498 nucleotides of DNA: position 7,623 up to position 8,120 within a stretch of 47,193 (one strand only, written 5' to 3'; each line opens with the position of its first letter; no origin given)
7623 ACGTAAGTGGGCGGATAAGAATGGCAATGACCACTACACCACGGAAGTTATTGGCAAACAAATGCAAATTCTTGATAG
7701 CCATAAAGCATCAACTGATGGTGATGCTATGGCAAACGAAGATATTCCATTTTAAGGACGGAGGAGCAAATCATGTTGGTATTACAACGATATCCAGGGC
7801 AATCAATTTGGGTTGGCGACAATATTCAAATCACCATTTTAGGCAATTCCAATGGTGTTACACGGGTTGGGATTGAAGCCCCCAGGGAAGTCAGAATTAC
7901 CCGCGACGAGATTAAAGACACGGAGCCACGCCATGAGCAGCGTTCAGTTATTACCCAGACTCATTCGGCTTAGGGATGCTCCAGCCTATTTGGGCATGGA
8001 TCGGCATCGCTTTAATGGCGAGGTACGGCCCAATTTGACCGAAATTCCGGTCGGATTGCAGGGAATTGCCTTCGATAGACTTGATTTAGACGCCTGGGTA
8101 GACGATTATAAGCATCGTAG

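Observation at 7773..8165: Phage-encoded CsrA paralogue placed directly upstream of xis/int, with clustered GGA motifs at the int start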

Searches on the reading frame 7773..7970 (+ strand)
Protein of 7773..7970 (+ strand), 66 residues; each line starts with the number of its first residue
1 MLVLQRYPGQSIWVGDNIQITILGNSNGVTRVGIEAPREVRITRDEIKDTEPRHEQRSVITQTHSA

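Call 4: search_protein_families(library=pfam, proteins=[window:7773-7970:+], max_evalue=0.01)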
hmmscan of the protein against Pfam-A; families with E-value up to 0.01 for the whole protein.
window:7773-7970:+ (66 aa): 1 family
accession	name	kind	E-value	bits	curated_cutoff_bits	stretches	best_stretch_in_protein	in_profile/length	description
PF02599.21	CsrA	-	3.2e-18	65.9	27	1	1-49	1-49/53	Global regulator protein family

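Call 6: search_protein_families(library=phrogs, proteins=[window:7773-7970:+], max_evalue=0.001)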
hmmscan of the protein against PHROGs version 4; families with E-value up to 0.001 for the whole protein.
window:7773-7970:+ (66 aa): 3 families
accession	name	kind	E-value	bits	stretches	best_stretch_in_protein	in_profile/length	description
phrog_9500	-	transcription regulation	1.3e-14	55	1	1-51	1-51/65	CsrA-like regulator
phrog_5527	-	transcription regulation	9.8e-13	49.3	1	1-49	1-49/123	transcriptional regulator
phrog_31572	-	unknown function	6.4e-07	30.4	1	1-49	1-49/105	-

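Call 10: search_dna_similar(query=window:7773-7970:+, collection=phages, mode=protein, max_rows=40, max_evalue=0.001)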
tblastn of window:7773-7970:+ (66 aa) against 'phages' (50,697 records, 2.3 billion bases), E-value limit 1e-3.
Records with a match: 44; places in all: 44; records where one place covers at least 80% of the query: 0.
Best place of each record, by identity: <60% 44.
By first word of the organism name: Vibrio 28; Pseudomonas 11; Acinetobacter 2; Providencia 1; Salmonella 1; Bacillus 1.
By host as written in the record: - 23; Vibrio crassostreae 6; Pseudomonas aeruginosa 5; carbapenem-resistant Pseudomonas aeruginosa YMC11/07/P54 2; Pseudomonas aeruginosa strain 3-38 1; Pseudomonas aeruginosa P9W 1; Pseudomonas aeruginosa PACL 1; Pseudomonas aeruginosa YMC/01/01/P52 1; and 4 more.
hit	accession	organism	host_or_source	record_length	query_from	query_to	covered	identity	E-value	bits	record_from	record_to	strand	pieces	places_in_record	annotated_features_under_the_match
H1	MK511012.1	Pseudomonas phage vB_Pae_BR153a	Pseudomonas aeruginosa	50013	1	47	71%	51.1%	1e-7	52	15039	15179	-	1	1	carbon storage regulator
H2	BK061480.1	Pseudomonas phage vB_PaeS-D14H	Pseudomonas aeruginosa strain 3-38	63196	1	47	71%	48.9%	2e-7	51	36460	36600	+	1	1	Bacteriophage control infection protein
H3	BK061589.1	Pseudomonas phage vB_PaeS-D14P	Pseudomonas aeruginosa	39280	1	47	71%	48.9%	2e-7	51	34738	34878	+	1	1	Bacteriophage control infection protein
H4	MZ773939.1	Pseudomonas phage PP9W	Pseudomonas aeruginosa P9W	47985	1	47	71%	48.9%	2e-7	50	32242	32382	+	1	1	carbon storage regulator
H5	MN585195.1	Pseudomonas phage AUS531phi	Pseudomonas aeruginosa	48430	1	47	71%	48.9%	2e-7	50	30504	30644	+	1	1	bacteriophage control infection protein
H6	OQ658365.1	Pseudomonas phage sp.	Pseudomonas aeruginosa PACL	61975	1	47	71%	48.9%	2e-7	50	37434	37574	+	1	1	global regulatory protein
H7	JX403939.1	Pseudomonas phage YMC/01/01/P52_PAE_BP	Pseudomonas aeruginosa YMC/01/01/P52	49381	1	47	71%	48.9%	3e-7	50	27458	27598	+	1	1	hypothetical protein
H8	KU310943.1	Pseudomonas phage YMC11/07/P54_PAE_BP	carbapenem-resistant Pseudomonas ...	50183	1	47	71%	48.9%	3e-7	50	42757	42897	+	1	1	hypothetical protein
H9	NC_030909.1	Pseudomonas phage YMC11/07/P54_PAE_BP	carbapenem-resistant Pseudomonas ...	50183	1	47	71%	48.9%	3e-7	50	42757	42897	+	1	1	transcriptional regulator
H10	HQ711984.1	Pseudomonas phage phi297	Pseudomonas aeruginosa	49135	1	47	71%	46.8%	2e-6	48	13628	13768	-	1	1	global regulatory protein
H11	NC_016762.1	Pseudomonas phage phi297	Pseudomonas aeruginosa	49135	1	47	71%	46.8%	2e-6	48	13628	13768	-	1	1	transcriptional regulator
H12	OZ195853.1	Vibrio phage D279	Seawater and oysters mix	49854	1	49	74%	44.9%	1e-7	51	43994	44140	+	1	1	CsrA-like regulator | hypothetical protein (x2)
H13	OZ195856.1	Vibrio phage D273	Seawater and oysters mix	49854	1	49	74%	44.9%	1e-7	51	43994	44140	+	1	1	CsrA-like regulator | hypothetical protein (x2)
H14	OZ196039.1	Vibrio phage D277 g1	Seawater and oysters mix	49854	1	49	74%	44.9%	1e-7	51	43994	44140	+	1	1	CsrA-like regulator | hypothetical protein (x2)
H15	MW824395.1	Vibrio phage 431E45.1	Vibrio crassostreae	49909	1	49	74%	44.9%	1e-7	51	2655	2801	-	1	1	csrA: carbon storage regulator | hypothetical protein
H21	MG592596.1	Vibrio phage 1.232.O._10N.261.51.E11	Vibrio tasmaniensis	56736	1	49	74%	44.9%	1e-7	51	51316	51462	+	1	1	global regulator protein family protein | hypothetical protein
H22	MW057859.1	Providencia phage PSTCR8lys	Providencia stuartii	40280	1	47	71%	44.7%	1e-5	45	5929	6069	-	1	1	carbon storage regulator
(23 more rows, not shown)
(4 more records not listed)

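Call 12: get_annotated_region(hit=H11, flank=4000)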
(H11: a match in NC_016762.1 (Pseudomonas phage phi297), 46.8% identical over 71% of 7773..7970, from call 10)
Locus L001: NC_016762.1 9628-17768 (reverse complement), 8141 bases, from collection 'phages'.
description: Pseudomonas phage phi297, complete genome.
organism: Pseudomonas phage phi297 (NCBI taxid 1129145)
taxonomy: Viruses; Duplodnaviria; Heunggongvirae; Uroviricota; Caudoviricetes
host: Pseudomonas aeruginosa; source: -; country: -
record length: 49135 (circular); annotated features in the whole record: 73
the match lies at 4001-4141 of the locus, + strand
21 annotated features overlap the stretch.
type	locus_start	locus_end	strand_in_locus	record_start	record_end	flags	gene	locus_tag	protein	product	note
CDS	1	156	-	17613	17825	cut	-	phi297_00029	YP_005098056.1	transcriptional repressor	similar to ZP_06481309.1 hypothetical protein Psyrpa2_19785 [Pseudomonas syringae pv. aesculi str. 2250]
CDS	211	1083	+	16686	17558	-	-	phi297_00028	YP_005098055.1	CI-like repressor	similar to ACD38813.1 predicted transcriptional regulator protein [Pseudomonas aeruginosa] & YP_001347761.1 Cro/CI ...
CDS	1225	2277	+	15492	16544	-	-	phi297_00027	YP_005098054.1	ParA-like partition protein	similar to YP_390237.1 ATPase domain-containing protein [Desulfovibrio desulfuricans subsp. desulfuricans str. G20]; ...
CDS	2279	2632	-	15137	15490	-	-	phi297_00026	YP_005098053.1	hypothetical protein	-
stem_loop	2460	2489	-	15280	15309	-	-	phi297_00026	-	-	discovered using MFOLD; dG = -29.50 kcal/mol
CDS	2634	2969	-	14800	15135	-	-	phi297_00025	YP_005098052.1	DUF1654 domain-containing protein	similar to ACD38816.1 hypothetical phage protein [Pseudomonas aeruginosa], YP_001347758.1 hypothetical protein ...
regulatory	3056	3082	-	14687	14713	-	-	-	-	promoter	-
regulatory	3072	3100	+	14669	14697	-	-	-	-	promoter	-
CDS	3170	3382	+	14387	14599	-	-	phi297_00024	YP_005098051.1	hypothetical protein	-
CDS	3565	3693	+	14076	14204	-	-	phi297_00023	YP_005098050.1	hypothetical protein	one transmembrane domain found using Phobius and TMHMM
CDS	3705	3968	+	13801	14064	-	-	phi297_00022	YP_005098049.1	hypothetical protein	similar to ZP_04933693.1 hypothetical protein PA2G_01018 [Pseudomonas aeruginosa 2192]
CDS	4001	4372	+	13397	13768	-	-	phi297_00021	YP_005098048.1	transcriptional regulator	similar to ACD38819.1 global regulator family protein [Pseudomonas aeruginosa] & YP_001347754.1 regulatory protein ...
CDS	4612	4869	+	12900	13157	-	-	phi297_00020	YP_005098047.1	hypothetical protein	-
CDS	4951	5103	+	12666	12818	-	-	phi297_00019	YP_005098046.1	hypothetical protein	similar to ZP_04933473.1 hypothetical protein PA2G_00792 [Pseudomonas aeruginosa 2192] & YP_001347753.1 hypothetical ...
CDS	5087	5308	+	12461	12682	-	-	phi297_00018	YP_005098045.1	hypothetical protein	similar to YP_001347752.1 hypothetical protein PSPA7_2385 [Pseudomonas aeruginosa PA7] & YP_164285.1 hypothetical ...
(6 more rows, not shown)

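Call 13: get_annotated_region(hit=H22, flank=4000)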
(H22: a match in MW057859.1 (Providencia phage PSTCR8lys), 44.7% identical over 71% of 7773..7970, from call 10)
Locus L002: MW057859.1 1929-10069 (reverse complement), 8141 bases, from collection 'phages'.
description: Providencia phage PSTCR8lys, complete genome.
organism: Providencia phage PSTCR8lys (NCBI taxid 2783551)
taxonomy: Viruses; Duplodnaviria; Heunggongvirae; Uroviricota; Caudoviricetes
host: Providencia stuartii; source: sewage sample; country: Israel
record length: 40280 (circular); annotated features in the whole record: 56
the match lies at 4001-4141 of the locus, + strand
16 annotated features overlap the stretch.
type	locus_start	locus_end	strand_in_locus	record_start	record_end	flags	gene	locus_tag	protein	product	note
CDS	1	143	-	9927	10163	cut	-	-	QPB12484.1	hypothetical protein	-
CDS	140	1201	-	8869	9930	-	-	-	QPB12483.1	hypothetical protein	-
CDS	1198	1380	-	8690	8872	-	-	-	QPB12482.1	hypothetical protein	-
CDS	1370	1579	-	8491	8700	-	-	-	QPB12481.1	hypothetical protein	-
CDS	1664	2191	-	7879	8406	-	-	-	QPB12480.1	hypothetical protein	-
CDS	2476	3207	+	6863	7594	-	-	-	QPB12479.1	repressor protein cI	-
CDS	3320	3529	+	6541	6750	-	-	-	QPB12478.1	hypothetical protein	-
CDS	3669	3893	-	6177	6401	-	-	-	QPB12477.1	hypothetical protein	-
CDS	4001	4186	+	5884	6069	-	-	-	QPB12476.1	carbon storage regulator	-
CDS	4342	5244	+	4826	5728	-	-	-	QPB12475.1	hypothetical protein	-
CDS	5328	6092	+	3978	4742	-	-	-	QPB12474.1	hypothetical protein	-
CDS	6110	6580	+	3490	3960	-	-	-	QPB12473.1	hypothetical protein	-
CDS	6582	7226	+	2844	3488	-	-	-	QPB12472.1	hypothetical protein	ortholog of Bordetella pertussis (BX470248) BP2467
CDS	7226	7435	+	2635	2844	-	-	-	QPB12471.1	hypothetical protein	-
CDS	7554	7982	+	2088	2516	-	-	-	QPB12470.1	exonuclease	-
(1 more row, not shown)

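Call 14: get_annotated_region(hit=H21, flank=4000)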
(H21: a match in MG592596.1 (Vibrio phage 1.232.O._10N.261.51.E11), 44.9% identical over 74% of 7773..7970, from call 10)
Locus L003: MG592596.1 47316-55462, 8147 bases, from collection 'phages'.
description: Vibrio phage 1.232.O._10N.261.51.E11, partial genome.
organism: Vibrio phage 1.232.O._10N.261.51.E11 (NCBI taxid 1881454)
taxonomy: Viruses; Duplodnaviria; Heunggongvirae; Uroviricota; Caudoviricetes
host: Vibrio tasmaniensis; source: iron chloride precipitation of 0.2um-filtered seawater, resuspended in oxalate solution; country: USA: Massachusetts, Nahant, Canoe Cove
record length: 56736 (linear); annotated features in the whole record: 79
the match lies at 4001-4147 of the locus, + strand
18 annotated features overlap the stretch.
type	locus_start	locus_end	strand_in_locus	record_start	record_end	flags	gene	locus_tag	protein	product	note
CDS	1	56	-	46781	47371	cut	-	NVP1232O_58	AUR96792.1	hypothetical protein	NVP1232O_58; aclame_best_match:protein:vir:108321; tara_best_match:OM-RGC.v1.018008306; cvp_best_match:RF_PEP_422937509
CDS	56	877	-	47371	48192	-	-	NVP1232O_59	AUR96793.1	hypothetical protein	NVP1232O_59; aclame_best_match:protein:proph:170760; tara_best_match:OM-RGC.v1.012962979; ...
CDS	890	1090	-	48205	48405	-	-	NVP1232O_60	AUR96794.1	hypothetical protein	NVP1232O_60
CDS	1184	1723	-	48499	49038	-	-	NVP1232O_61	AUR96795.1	hypothetical protein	NVP1232O_61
CDS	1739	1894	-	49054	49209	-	-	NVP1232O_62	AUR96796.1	TMhelix containing protein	NVP1232O_62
CDS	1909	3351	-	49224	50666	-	-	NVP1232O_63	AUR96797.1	PEP-utilizing enzyme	NVP1232O_63; InterPro:IPR008279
CDS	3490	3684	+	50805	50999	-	-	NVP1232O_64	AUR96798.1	coil containing protein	NVP1232O_64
CDS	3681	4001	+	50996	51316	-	-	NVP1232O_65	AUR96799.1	hypothetical protein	NVP1232O_65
CDS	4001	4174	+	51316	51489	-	-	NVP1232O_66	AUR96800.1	global regulator protein family protein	NVP1232O_66; aclame_best_match:protein:proph:165877; tara_best_match:OM-RGC.v1.035496216; ...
CDS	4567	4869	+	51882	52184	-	-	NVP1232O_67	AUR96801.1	hypothetical protein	NVP1232O_67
CDS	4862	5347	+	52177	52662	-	-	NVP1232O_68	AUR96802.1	hypothetical protein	NVP1232O_68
CDS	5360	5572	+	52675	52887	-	-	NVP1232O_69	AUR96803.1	KTSC domain protein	NVP1232O_69; InterPro:IPR025309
CDS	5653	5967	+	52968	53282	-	-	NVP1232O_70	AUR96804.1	hypothetical protein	NVP1232O_70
CDS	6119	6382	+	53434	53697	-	-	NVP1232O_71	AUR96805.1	hypothetical protein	NVP1232O_71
CDS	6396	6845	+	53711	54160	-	-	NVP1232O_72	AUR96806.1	hypothetical protein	NVP1232O_72; tara_best_match:OM-RGC.v1.023536219; cvp_best_match:CAMPEP_0000029076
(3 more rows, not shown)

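Call 17: find_homologous_proteins(query=window:7773-7970:+, max_evalue=0.001)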
Query window:7773-7970:+ (66 aa): 3 proteins with E <= 0.001 among 3 candidates.
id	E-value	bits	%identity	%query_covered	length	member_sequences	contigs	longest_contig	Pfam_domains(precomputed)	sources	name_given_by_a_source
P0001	2.9e-35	136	98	100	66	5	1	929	PF02599.22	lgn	-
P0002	2.4e-13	67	70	71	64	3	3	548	PF02599.22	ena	-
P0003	4.9e-8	50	61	70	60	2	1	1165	PF02599.22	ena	-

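Call 18: find_related_loci(query=window:7773-7970:+, collection=viral_contigs, flank=6000)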
Query window:7773-7970:+ (66 aa) in viral_contigs; peptide patterns used: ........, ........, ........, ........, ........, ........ (x = any residue, [..] = any of these).
12 stretches matched a pattern; 3 encode a relative of the query (tblastn E <= 1e-3); 3 distinct loci.
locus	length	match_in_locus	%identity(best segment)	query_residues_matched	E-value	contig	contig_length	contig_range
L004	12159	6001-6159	40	1-53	1e-9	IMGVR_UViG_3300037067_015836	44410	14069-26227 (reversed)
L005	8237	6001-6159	40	1-53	2e-9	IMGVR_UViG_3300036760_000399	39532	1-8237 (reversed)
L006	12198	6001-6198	35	2-49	2e-6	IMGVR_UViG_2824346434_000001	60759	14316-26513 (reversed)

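Call 26: find_encoding_contigs(protein=P0003, flank=5000)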
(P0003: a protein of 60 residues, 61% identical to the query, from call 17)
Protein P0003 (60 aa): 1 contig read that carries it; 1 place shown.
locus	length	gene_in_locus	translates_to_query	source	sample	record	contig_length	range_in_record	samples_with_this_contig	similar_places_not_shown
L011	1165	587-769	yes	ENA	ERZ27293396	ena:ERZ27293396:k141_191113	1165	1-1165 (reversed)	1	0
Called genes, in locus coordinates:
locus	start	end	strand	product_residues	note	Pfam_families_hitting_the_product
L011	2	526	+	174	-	?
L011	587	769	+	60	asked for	PF02599:CsrA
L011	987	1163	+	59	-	?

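Call 27: find_encoding_contigs(protein=P0001, flank=5000)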
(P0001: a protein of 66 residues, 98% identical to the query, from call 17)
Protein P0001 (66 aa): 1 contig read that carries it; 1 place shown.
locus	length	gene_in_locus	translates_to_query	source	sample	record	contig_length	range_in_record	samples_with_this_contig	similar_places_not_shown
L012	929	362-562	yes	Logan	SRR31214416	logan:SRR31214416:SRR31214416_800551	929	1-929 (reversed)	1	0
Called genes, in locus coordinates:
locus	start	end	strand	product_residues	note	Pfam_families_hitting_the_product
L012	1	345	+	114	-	?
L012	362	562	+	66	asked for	PF02599:CsrA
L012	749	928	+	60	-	?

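Call 28: find_encoding_contigs(protein=P0002, flank=5000)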
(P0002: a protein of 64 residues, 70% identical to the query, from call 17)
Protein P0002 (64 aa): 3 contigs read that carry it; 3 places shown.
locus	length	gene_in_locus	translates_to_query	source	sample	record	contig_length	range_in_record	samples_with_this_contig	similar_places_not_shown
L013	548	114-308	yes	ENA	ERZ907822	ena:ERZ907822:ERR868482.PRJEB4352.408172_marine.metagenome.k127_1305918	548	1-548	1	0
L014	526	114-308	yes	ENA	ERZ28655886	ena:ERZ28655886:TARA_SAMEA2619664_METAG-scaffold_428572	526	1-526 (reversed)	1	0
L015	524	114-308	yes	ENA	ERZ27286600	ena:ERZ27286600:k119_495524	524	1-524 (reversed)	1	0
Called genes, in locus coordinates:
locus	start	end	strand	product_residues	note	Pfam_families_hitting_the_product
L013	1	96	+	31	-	?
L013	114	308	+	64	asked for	PF02599:CsrA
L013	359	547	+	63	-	?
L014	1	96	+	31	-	?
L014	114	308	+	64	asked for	PF02599:CsrA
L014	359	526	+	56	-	?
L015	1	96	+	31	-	?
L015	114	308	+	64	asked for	PF02599:CsrA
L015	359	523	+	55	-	?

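Call 35: find_related_loci(query=A2, collection=genome_contigs, flank=8000)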
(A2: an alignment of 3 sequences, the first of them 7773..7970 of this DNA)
Query A2 (66 aa) in genome_contigs; peptide patterns used: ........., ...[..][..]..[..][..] (x = any residue, [..] = any of these).
73 stretches matched a pattern; 18 encode a relative of the query (tblastn E <= 1e-3); 18 distinct loci.
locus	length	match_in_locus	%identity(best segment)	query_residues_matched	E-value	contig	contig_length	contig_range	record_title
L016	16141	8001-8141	66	1-47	9e-18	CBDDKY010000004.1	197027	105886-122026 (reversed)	MAG: Gammaproteobacteria bacterium isolate 52745927-b1b6-4c7f-adfe-cb2bbb5e8400 genome assembly, contig: contig_4, whole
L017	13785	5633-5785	45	1-51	6e-11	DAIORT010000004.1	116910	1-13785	MAG TPA_asm: Thermoanaerobacterales bacterium isolate CTOTU40129 NODE_97_length_116910_cov_23.932104, whole genome shotg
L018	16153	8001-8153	49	1-51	5e-11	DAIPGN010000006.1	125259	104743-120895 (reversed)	MAG TPA_asm: Thermoanaerobacterales bacterium isolate CTOTU40127 NODE_84_length_125259_cov_6.937893, whole genome shotgu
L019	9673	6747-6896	48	1-50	8e-11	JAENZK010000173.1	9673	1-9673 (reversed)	MAG: Alkalihalobacillus macyae isolate BM5_bin.5 BM5_bin5_NODE_1254_length_9673_cov_5.513932, whole genome shotgun seque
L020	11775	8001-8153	47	1-51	1e-10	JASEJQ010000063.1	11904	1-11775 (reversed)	MAG: Thermoanaerobacteraceae bacterium isolate Yes75-04 NODE_63_length_11904_cov_6.566883, whole genome shotgun sequence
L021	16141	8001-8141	47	1-47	9e-9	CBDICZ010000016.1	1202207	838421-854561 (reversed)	MAG: Capsulimonadaceae bacterium isolate 4bcb7e2d-1d7b-422c-88f7-17009079899f genome assembly, contig: contig_16, whole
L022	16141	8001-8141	43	1-47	2e-8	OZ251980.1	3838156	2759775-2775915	MAG: Capsulimonadaceae bacterium isolate 06eb62b4-fc4b-4abf-9e54-2ecc4e52469e genome assembly, chromosome: 1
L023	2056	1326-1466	45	1-47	2e-8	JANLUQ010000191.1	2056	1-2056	MAG: Armatimonadota bacterium isolate OTE_21_metabat_78 OTE_21_k141_1327288, whole genome shotgun sequence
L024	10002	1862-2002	45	1-47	2e-8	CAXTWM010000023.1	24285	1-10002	MAG TPA_asm: uncultured Armatimonadales bacterium isolate public_SRR13126859_metawrap_bin.2 genome assembly, contig: pub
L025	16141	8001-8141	45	1-47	2e-8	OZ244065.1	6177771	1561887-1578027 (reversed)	MAG: Capsulimonadaceae bacterium isolate b96f50d5-ec74-4825-8ec0-1eb044643813 genome assembly, chromosome: 1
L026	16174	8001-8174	38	1-58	2e-8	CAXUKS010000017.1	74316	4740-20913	MAG TPA_asm: uncultured Armatimonadales bacterium isolate public_SRR11456914_metawrap_bin.21 genome assembly, contig: pu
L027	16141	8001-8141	45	1-47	2e-8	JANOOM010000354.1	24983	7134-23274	MAG: Armatimonadota bacterium isolate VAR_43_metabat_177 VAR_43_k141_2801423, whole genome shotgun sequence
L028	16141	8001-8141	43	1-47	2e-8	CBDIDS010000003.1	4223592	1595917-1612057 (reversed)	MAG: Capsulimonadaceae bacterium isolate 6f8a773a-59ab-44fe-9070-7844cc6d8dd9 genome assembly, contig: contig_3, whole g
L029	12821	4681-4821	43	1-47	3e-8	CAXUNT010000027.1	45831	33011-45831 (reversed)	MAG TPA_asm: uncultured Armatimonadales bacterium isolate public_SRR14722125_metawrap_bin.1 genome assembly, contig: pub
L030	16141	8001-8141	43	1-47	3e-8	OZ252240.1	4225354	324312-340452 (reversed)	MAG: Capsulimonadaceae bacterium isolate a2a86edc-45d1-4d9d-aabf-dbb7e56cb6e1 genome assembly, chromosome: 1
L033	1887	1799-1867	61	1-23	2e-4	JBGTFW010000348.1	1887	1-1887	MAG: Pirellulaceae bacterium isolate JTS-RE200 k141_3646942, whole genome shotgun sequence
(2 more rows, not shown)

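Call 45: search_solved_structures(query=window:7773-7970:+, show_alignments=3, max_evalue=0.001)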
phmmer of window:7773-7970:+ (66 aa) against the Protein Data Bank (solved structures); distinct sequences matched with E-value up to 0.001: 9.
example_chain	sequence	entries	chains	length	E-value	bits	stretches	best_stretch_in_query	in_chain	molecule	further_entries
2jpp_A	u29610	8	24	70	2.8e-09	39.9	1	1-48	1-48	Translational repressor | Carbon storage regulator homolog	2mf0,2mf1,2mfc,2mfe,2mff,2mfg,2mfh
7yr6_E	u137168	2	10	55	4.9e-09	39.2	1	1-48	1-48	Translational regulator CsrA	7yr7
1vpz_A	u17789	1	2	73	5.5e-09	39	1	1-50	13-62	Carbon storage regulator homolog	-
1y00_A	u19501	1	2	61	8e-09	38.5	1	1-49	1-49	Carbon storage regulator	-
2bti_A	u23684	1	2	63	1.2e-08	38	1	1-49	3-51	CARBON STORAGE REGULATOR HOMOLOG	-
5z38_F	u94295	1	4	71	1.3e-08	37.8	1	1-49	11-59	wild type CsrA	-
5z38_E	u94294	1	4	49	5.9e-07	32.6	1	1-43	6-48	Truncated-CsrA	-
5dmb_D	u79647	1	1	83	5e-05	26.6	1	2-47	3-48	Carbon storage regulator homolog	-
1t3o_A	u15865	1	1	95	0.00077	22.8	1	1-57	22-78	Carbon storage regulator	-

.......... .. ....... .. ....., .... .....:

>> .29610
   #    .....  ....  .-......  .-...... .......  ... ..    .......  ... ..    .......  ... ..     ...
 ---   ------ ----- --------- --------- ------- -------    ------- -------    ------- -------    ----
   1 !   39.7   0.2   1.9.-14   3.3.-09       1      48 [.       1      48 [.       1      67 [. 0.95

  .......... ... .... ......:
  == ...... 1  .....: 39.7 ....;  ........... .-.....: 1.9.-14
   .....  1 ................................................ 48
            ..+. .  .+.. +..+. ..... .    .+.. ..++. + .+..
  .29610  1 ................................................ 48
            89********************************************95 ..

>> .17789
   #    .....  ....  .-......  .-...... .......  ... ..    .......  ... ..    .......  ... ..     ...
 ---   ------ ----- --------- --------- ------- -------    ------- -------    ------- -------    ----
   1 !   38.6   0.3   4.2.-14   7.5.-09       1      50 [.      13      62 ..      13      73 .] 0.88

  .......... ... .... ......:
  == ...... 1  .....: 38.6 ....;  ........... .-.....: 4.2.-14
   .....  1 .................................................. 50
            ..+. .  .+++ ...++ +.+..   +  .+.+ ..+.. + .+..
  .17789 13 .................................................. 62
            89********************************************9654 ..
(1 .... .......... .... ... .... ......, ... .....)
